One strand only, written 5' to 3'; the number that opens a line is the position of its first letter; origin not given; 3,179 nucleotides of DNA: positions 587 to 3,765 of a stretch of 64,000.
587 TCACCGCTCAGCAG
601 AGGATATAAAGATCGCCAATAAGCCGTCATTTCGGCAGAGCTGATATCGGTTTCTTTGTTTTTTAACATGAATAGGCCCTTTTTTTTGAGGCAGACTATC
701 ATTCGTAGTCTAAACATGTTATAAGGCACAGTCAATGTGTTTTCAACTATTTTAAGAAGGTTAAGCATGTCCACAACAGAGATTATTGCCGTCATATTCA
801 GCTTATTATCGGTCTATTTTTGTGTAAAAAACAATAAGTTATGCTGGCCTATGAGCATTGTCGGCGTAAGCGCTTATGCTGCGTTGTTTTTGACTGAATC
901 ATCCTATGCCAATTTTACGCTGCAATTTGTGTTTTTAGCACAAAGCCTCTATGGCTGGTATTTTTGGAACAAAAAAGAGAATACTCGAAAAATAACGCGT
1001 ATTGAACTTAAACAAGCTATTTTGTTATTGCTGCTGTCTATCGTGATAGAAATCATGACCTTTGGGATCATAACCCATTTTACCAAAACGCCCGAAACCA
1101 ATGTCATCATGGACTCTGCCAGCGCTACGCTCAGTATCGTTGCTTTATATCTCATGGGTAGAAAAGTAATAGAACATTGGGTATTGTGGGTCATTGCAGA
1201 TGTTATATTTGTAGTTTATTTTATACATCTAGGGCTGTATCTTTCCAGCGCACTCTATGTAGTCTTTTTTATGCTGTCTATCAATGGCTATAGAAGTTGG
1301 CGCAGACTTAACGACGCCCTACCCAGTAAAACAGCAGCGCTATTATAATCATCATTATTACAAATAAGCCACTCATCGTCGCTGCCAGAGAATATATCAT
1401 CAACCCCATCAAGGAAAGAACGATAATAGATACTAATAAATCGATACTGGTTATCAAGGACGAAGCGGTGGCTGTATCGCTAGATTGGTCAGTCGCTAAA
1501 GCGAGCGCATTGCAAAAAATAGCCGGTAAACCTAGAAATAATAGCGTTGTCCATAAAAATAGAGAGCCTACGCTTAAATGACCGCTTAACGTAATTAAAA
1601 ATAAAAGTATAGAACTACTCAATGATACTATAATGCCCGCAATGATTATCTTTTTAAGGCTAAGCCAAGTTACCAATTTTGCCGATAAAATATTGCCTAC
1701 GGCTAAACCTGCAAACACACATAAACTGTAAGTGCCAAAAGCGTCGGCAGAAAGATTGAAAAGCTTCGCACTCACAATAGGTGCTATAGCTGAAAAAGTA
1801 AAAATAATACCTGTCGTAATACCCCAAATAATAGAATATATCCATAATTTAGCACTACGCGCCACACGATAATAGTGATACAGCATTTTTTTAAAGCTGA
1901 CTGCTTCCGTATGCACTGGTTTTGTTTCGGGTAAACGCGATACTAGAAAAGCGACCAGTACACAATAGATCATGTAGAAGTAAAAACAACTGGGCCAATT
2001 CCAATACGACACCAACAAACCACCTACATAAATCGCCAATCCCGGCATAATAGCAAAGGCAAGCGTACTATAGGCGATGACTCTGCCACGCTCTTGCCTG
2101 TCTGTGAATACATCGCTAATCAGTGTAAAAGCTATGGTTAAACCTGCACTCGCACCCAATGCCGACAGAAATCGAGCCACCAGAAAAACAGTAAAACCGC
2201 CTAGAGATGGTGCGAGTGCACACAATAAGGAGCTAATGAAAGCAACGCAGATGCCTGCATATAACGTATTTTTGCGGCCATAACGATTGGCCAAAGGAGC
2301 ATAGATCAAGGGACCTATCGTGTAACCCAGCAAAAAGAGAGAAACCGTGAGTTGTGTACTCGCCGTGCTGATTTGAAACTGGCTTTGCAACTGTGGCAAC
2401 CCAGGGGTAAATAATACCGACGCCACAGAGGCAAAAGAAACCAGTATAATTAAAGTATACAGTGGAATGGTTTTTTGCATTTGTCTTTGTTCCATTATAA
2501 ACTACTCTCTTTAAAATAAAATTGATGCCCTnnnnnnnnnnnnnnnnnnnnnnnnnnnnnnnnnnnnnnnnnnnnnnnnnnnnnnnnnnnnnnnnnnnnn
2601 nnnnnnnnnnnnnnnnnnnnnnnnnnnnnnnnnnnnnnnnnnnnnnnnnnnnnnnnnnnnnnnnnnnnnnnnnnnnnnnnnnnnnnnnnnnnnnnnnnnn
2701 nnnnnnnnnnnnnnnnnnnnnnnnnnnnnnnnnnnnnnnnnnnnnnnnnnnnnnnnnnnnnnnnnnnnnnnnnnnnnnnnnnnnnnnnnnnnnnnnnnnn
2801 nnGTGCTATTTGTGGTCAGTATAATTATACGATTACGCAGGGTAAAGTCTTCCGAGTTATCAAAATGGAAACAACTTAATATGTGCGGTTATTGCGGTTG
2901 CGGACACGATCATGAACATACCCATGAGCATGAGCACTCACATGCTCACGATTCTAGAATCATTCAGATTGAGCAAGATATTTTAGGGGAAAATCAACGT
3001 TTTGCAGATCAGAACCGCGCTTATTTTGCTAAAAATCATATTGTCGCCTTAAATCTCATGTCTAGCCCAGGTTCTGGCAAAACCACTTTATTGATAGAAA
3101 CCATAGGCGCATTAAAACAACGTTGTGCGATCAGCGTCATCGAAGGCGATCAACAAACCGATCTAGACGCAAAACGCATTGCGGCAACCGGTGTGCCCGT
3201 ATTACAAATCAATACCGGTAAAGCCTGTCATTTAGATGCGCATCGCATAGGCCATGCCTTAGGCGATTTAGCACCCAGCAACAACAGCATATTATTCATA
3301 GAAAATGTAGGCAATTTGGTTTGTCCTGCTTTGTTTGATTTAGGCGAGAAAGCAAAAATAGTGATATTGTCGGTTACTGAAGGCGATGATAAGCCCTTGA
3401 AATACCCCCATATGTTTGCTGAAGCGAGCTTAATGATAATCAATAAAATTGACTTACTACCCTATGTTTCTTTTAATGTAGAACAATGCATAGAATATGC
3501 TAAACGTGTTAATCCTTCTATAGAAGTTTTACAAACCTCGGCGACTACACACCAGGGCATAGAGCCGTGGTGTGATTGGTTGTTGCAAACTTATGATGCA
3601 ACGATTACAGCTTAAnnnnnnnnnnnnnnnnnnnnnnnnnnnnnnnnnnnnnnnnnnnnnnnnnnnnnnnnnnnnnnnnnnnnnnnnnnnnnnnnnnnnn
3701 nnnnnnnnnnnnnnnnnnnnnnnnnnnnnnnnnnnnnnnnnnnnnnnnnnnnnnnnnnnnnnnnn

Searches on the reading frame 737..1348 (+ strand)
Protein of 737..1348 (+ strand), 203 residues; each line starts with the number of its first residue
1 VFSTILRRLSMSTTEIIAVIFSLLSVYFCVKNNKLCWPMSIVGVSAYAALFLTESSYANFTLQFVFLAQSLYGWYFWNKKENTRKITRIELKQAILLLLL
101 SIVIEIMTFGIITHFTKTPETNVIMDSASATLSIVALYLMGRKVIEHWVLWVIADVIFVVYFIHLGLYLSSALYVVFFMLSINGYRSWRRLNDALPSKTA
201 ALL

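Call 61: search_protein_families(library=pfam, proteins=[window:737-1348:+], max_evalue=0.00001)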
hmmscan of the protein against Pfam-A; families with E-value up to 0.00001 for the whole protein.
window:737-1348:+ (203 aa): 1 family
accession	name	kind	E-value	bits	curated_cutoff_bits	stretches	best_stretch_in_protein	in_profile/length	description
PF04973.17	NMN_transporter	-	1.6e-44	152.3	27.3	1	13-190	2-175/175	Nicotinamide mononucleotide transporter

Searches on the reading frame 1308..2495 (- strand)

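Call 61: search_protein_families(library=pfam, proteins=[window:1308-2495:-], max_evalue=0.00001)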
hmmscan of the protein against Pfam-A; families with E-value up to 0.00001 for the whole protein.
window:1308-2495:- (395 aa): 3 families
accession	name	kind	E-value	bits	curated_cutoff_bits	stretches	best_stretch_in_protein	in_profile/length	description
PF07690.21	MFS_1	-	1.3e-36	126.6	33.4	1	16-358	2-345/347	Major Facilitator Superfamily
PF00083.30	Sugar_tr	-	2.4e-15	56.8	22.3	1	13-192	14-195/452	Sugar (and other) transporter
PF13347.12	MFS_2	-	4.7e-06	25.8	27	1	11-161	225-380/427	MFS/sugar transport protein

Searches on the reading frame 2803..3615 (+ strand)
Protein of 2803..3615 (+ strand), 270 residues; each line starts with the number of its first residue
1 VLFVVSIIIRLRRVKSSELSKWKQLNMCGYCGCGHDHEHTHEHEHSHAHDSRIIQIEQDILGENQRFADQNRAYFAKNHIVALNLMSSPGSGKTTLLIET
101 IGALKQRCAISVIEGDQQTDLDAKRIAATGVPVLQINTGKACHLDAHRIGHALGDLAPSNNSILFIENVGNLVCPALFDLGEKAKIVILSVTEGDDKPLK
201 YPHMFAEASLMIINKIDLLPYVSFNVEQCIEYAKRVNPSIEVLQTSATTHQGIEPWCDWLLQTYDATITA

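Call 61: search_protein_families(library=pfam, proteins=[window:2803-3615:+], max_evalue=0.00001)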
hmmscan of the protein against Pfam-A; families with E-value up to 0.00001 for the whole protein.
window:2803-3615:+ (270 aa): 1 family
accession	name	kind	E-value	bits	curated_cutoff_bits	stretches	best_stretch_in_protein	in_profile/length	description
PF02492.25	cobW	-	2e-24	86.6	20.7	1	84-243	4-179/180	CobW/HypB/UreG, nucleotide-binding domain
